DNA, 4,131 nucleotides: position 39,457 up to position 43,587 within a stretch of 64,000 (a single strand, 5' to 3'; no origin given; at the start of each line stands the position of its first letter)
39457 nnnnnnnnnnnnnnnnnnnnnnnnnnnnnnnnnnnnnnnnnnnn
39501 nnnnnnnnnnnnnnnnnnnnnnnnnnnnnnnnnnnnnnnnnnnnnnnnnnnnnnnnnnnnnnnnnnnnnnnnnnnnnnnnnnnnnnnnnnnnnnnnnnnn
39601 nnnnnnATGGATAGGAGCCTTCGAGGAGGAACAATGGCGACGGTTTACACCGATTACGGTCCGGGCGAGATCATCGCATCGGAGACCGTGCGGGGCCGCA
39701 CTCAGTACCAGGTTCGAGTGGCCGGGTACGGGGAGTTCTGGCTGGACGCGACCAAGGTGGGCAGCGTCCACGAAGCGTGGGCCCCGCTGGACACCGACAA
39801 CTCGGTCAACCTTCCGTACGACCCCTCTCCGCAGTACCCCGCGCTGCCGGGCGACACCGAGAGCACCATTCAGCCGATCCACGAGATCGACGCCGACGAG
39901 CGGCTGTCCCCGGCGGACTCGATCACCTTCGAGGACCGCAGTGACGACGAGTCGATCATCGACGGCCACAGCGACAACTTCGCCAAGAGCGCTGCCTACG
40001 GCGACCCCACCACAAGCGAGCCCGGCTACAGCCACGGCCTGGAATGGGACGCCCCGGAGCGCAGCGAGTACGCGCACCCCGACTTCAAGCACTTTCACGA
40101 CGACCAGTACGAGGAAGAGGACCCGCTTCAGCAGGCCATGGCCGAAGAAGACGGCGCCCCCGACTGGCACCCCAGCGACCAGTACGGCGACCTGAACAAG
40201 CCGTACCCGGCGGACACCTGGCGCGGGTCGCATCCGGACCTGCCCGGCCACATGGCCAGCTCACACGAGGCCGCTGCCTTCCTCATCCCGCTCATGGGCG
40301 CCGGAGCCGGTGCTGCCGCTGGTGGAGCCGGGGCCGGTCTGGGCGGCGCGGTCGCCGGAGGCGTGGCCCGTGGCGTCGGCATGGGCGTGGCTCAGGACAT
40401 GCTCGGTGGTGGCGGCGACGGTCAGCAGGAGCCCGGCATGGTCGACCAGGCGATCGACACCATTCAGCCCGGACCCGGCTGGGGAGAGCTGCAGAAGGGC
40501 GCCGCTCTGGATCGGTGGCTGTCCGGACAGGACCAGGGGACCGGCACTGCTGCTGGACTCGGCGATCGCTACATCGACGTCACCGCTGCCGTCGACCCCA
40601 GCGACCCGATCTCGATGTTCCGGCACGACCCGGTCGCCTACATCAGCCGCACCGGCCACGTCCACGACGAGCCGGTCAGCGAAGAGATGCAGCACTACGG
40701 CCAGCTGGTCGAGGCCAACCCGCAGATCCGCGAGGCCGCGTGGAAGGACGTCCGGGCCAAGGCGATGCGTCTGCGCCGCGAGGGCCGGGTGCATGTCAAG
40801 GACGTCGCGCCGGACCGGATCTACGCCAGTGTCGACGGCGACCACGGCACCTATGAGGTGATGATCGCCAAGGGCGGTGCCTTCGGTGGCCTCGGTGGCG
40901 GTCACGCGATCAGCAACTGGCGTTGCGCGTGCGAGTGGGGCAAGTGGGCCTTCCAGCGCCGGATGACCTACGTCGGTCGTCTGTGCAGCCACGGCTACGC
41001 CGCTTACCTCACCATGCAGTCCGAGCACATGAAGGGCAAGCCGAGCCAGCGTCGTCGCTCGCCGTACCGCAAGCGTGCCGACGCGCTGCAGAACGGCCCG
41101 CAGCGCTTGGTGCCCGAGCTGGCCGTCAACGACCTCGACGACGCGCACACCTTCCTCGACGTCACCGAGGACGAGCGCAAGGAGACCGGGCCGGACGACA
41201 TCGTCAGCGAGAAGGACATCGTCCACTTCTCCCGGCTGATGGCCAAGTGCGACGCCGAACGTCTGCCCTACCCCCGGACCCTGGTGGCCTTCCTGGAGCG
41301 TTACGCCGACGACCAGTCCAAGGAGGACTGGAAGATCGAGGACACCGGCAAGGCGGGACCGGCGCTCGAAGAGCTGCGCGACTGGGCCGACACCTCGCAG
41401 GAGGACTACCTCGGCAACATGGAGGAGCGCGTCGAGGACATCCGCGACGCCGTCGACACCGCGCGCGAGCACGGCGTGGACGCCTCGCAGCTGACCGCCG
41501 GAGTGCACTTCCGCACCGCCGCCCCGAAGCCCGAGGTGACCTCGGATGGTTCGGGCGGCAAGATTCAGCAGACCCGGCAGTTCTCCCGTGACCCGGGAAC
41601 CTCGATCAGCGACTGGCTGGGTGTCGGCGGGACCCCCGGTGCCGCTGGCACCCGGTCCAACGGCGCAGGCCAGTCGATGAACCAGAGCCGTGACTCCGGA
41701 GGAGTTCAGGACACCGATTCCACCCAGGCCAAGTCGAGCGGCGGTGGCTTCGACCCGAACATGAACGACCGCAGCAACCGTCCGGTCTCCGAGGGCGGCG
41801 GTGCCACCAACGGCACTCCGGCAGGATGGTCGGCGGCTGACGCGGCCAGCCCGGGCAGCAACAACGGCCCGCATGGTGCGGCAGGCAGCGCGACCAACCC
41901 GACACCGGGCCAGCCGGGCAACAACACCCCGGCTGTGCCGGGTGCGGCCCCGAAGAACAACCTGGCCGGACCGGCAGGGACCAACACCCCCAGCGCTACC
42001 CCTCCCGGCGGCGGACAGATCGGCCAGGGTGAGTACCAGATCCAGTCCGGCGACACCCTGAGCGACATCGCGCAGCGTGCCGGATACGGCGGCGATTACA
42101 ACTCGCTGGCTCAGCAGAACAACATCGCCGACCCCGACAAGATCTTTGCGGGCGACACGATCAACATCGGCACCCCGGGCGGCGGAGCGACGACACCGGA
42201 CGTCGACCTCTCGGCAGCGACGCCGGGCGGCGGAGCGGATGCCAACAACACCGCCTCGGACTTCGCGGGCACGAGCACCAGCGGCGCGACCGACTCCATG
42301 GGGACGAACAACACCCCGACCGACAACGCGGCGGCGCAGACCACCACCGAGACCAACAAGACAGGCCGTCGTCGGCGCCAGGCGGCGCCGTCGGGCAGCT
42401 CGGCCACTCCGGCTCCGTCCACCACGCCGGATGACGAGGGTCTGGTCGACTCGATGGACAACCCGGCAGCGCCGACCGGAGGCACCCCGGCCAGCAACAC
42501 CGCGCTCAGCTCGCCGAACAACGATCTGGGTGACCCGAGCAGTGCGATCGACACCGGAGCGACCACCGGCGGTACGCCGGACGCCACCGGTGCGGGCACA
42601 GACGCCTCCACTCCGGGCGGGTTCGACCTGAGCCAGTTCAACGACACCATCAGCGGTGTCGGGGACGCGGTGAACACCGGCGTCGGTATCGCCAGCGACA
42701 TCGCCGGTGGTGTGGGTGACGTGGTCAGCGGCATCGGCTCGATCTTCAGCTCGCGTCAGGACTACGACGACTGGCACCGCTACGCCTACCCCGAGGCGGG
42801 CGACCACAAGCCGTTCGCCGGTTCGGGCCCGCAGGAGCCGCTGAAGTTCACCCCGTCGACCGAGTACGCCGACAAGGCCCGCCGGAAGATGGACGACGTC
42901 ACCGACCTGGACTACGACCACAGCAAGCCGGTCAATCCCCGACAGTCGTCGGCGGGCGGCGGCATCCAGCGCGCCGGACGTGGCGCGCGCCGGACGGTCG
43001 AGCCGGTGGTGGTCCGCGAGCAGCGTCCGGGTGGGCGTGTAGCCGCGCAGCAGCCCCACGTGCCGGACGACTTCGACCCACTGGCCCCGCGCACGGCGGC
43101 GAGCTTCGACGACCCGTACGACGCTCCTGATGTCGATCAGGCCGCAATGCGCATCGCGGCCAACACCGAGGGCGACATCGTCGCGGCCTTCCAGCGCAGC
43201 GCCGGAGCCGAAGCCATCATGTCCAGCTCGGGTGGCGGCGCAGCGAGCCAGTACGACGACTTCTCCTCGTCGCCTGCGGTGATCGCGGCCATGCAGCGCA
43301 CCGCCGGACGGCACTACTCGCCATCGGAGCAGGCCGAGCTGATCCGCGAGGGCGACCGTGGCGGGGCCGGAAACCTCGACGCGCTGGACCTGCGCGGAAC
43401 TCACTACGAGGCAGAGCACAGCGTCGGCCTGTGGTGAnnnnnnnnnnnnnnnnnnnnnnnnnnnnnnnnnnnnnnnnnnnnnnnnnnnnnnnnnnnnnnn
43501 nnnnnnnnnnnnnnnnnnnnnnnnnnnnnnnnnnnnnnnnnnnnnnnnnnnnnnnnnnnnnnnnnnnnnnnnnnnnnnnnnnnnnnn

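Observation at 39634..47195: Two giant proteins carrying cell-wall modules and SWIM fingers; no tape-measure or terminase detected; podovirus-like ejection proteins?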

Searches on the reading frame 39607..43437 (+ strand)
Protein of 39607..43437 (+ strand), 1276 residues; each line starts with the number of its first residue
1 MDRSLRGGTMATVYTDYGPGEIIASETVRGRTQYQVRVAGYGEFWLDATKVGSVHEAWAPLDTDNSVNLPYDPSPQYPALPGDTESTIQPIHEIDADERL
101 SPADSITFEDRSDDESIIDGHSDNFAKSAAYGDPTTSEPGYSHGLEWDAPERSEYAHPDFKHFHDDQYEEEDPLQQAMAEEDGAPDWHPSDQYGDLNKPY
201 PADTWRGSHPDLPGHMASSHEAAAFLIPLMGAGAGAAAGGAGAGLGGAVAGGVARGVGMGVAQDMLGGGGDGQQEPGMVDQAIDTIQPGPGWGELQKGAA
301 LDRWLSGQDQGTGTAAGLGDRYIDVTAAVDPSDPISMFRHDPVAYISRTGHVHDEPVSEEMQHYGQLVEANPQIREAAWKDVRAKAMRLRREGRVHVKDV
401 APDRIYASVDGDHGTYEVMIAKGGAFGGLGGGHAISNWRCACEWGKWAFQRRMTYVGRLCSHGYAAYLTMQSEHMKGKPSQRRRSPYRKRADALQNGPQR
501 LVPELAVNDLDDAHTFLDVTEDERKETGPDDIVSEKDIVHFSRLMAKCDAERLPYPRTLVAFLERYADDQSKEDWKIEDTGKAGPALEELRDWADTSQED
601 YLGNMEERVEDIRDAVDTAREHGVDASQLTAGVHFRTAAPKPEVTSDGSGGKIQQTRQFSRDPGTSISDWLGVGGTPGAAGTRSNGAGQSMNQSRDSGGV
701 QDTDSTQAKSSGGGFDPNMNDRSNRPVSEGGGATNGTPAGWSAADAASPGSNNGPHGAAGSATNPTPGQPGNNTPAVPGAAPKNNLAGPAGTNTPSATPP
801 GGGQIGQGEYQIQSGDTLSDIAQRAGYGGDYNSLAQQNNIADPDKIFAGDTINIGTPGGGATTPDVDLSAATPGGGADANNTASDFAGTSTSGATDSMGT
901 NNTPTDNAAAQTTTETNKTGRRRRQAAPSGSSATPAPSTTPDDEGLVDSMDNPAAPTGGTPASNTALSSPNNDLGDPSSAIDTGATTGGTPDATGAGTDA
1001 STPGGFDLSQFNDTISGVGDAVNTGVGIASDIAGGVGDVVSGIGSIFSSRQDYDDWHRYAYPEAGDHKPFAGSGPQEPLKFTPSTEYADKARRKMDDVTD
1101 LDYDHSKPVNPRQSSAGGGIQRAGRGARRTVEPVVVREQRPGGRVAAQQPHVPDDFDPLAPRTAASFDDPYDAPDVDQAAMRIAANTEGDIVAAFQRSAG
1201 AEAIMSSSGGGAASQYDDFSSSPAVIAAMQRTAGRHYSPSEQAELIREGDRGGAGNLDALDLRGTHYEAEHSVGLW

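Call 6: search_protein_families(library=pfam, proteins=[window:39607-43437:+], max_evalue=0.1)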
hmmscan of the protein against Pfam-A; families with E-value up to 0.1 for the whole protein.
window:39607-43437:+ (1276 aa): 1 family
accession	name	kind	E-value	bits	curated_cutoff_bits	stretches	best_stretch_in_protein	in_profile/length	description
PF01476.26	LysM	-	5.8e-10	39.4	20.9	1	810-854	1-42/43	LysM domain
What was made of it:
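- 42034..42168 (+): gp85 LysM peptidoglycan-binding domain (aa 801-845), inside a long G/A/P/S/T-rich low-complexity region (aa ~640-1000). Pfam LysM E 5.8e-10, 39.4 bits (call 6).
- On LysM peptidoglycan-binding domain (PF01476): 39.4 bits against a cut-off of 20.9 (call 6).
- Checked: gp85 has a LysM domain at aa 801-845 (Pfam 39.4 bits, cut-off 20.9; call 6).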

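Call 7: search_protein_families(library=phrogs, proteins=[window:39607-43437:+], max_evalue=0.1)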
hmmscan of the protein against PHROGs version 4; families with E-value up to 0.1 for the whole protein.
window:39607-43437:+ (1276 aa): 9 families
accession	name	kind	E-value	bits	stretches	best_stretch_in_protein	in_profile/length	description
phrog_2940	-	unknown function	0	2640.5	1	10-1276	1-1279/1279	-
phrog_30974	-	unknown function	4.4e-76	258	3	362-480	208-327/824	-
phrog_4602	-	other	3.3e-12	47.8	1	807-918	34-127/220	transglycosylase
phrog_7348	-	lysis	8.4e-08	30.5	1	805-857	2102-2152/2564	endolysin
phrog_380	-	lysis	4.5e-06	26.9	1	798-870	174-252/309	endolysin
phrog_291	-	lysis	2.6e-05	24.2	1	807-855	429-475/509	endolysin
phrog_20780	-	unknown function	0.0016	19.6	1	810-852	75-115/117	-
phrog_14642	-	lysis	0.02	15.4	1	809-864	28-80/215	endolysin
phrog_4186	-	unknown function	0.044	14.8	1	808-854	9-53/173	-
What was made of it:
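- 39634..43437 (+): gp85 (1267 aa): SWIM/LysM giant protein encoded between the portal and protease genes. Full-length hit to phrog_2940, function unknown (call 7).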

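Call 10: search_solved_structures(query=window:39634-43434:+, max_evalue=1)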
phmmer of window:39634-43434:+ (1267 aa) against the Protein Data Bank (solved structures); distinct sequences matched with E-value up to 1: 6.
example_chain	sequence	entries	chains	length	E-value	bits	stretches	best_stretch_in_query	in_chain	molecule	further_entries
2l9y_A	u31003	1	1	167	4.9e-05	24.9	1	791-851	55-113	CVNH-LysM lectin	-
5c8o_A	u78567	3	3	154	0.02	16.3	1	801-847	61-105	MoCVNH3 variant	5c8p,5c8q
6q40_A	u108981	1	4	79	0.022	16.1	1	794-844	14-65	LysM domain-containing protein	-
4b8v_A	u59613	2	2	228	0.13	13.6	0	798-845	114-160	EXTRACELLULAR PROTEIN 6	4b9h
5jce_A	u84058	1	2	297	0.35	12.2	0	793-921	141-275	Chitin elicitor-binding protein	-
5jcd_A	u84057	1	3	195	0.59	11.4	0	793-848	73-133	Chitin elicitor-binding protein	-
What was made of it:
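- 42034..42168 (+): PDB LysM chains match (call 10).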

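Call 63: search_protein_families(library=ncbifam, proteins=[window:39634-43434:+], max_evalue=1)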
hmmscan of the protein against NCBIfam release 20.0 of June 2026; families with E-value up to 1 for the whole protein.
window:39634-43434:+ (1267 aa): 5 families
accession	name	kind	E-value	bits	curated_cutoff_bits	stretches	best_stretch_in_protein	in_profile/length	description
NF052398.1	Agg_Promo_Fact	equivalog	3.1e-05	24.2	170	1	800-905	30-123/202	aggregation-promoting factor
TIGR02899.1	spore_safA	subfamily_domain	5.6e-05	23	67.85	1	803-845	1-42/44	SafA/ExsA family spore coat assembly protein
NF008399.0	PRK11198.1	equivalog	0.00011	22.6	134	1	801-845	98-145/149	peptidoglycan-binding protein LysM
NF008123.1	PRK10871.1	equivalog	0.0004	19.9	311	1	799-931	105-237/365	murein hydrolase activator NlpD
NF008050.0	PRK10783.1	equivalog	0.0085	14.4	508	1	798-849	343-391/457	murein transglycosylase D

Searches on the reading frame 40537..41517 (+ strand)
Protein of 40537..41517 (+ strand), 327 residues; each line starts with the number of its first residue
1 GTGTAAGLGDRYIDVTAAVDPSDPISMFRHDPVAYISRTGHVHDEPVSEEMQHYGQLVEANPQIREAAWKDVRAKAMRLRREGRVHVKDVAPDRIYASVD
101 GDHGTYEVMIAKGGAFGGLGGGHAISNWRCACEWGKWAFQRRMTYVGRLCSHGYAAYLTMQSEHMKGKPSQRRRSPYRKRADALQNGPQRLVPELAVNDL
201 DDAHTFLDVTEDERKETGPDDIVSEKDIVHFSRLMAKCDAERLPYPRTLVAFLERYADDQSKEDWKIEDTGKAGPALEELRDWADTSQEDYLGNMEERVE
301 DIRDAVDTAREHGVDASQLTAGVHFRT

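Call 37: find_homologous_proteins(query=window:40537-41517:+, max_evalue=0.001)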
Query seq(327 aa) (327 aa): 8 proteins with E <= 0.001 among 2624 candidates.
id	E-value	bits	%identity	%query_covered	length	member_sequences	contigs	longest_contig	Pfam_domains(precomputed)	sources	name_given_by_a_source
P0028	2.0e-92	328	66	52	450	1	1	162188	-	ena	-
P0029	3.9e-92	327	59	78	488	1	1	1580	-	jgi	jgi:hypothetical protein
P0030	3.8e-82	294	82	47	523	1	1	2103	-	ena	-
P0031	6.5e-60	221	47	65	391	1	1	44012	-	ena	-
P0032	1.3e-52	197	64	35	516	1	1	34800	-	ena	-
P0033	1.0e-40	158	54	45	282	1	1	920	-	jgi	jgi:hypothetical protein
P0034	5.2e-34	136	40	51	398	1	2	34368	-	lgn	-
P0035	1.4e-26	112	49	35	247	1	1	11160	-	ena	-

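Call 56: predict_structure(alignment_id=A2)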
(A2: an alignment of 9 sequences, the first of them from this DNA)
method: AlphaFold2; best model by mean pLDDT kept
length: 327 residues; sequences in the alignment: 9
mean_pLDDT: 56.5   pTM: 0.42
mean pLDDT of the five models: 56.5, 54.2, 54.1, 48.8, 46.7
residues with pLDDT >= 90: 1; 70-90: 105; 50-70: 82; < 50: 139
segments of 3 or more residues with pLDDT < 50: 1-19, 41-44, 115-122, 167-235, 242-244, 246-270, 319-327
pLDDT, mean of each block of 10 residues (from residue 1): 31 39 72 68 55 68 74 83 86 81 82 49 60 63 59 83 57 34 33 28 32 38 37 48 45 38 39 65 65 72 76 60 38
secondary structure, 60 per line:
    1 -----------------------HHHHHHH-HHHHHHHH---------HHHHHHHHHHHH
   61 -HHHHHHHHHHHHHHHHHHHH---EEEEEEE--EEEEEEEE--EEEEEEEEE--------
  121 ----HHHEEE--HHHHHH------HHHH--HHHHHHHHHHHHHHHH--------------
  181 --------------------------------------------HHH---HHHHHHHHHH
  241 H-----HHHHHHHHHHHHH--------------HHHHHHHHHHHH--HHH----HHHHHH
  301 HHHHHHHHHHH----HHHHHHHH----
elements in order: H24-30 H32-39 H49-60 H62-81 E85-91 E94-101 E104-112 E128-130 H133-138 H145-148 H151-166 H231-241 H247-259 H274-285 H295-311 H316-323

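Call 72: search_protein_representatives(alignment_id=A2)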
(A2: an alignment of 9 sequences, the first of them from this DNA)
Query: 9 sequences, 475 profile positions. Proteins with E-value up to 0.001 (for the whole library): 832; up to 1e-10: 633; up to 1e-30: 169. The best 150 are listed.
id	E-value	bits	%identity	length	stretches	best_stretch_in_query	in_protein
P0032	2.3e-160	551.9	-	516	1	106-475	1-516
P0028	2.7e-153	528.6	-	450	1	89-452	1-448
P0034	8.3e-143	494.0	-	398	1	1-383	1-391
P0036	6.8e-133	461.3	-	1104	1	64-368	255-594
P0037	1.3e-131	457.1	-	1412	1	65-390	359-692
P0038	1.7e-131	456.7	-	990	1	64-367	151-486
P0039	2.4e-127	443.0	-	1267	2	59-239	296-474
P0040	8.1e-126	438.0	-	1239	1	64-368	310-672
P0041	4.7e-124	432.2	-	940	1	62-429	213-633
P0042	1.9e-122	426.9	-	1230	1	65-360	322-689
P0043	6.3e-122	425.2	-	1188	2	55-239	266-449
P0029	1.2e-120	420.9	-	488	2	89-240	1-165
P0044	2.8e-120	419.8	-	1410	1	64-367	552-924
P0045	9.1e-119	414.7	-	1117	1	65-369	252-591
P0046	1.5e-118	414.0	-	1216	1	41-367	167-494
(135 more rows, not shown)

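Call 74: search_protein_families(library=pfam, alignment_id=A6, max_evalue=0.001)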
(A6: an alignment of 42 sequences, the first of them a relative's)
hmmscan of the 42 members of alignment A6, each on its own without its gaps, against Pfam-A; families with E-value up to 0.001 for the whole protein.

A. member 1, P0036 (1104 aa): 0 families

B. families by the number of members that match (of 42 scanned): 8 families
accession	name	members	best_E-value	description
PF01476.26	LysM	14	9.5e-14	LysM domain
PF04434.22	SWIM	4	8.1e-05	SWIM zinc finger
PF05203.21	Hom_end_hint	2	1.3e-15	Hom_end-associated Hint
PF14890.11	Intein_splicing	2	5.2e-14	Intein splicing domain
PF13403.11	Hint_2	2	3.4e-10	Hint domain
PF14528.11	LAGLIDADG_3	2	3.7e-10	LAGLIDADG-like domain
PF01079.26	Hint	1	2.4e-07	Hint module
PF14623.11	Vint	1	7.2e-07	Hint-domain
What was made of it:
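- On SWIM zinc finger (PF04434): Four of 42 family members hit at E <= 1e-3, best 8e-5 (call 74).
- LysM recurs in a third of the gp85 family (call 74), which argues for selection on an extracytoplasmic function.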

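Call 89: search_solved_structures(query=A6, max_evalue=1, show_alignments=2)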
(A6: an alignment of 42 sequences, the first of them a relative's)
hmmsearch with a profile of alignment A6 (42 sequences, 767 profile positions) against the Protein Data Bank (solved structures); distinct sequences matched with E-value up to 1: 1.
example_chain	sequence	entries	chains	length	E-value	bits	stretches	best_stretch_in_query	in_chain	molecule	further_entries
2jt0_A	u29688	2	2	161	0.54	12.3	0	346-418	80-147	Troponin C, slow skeletal and cardiac muscles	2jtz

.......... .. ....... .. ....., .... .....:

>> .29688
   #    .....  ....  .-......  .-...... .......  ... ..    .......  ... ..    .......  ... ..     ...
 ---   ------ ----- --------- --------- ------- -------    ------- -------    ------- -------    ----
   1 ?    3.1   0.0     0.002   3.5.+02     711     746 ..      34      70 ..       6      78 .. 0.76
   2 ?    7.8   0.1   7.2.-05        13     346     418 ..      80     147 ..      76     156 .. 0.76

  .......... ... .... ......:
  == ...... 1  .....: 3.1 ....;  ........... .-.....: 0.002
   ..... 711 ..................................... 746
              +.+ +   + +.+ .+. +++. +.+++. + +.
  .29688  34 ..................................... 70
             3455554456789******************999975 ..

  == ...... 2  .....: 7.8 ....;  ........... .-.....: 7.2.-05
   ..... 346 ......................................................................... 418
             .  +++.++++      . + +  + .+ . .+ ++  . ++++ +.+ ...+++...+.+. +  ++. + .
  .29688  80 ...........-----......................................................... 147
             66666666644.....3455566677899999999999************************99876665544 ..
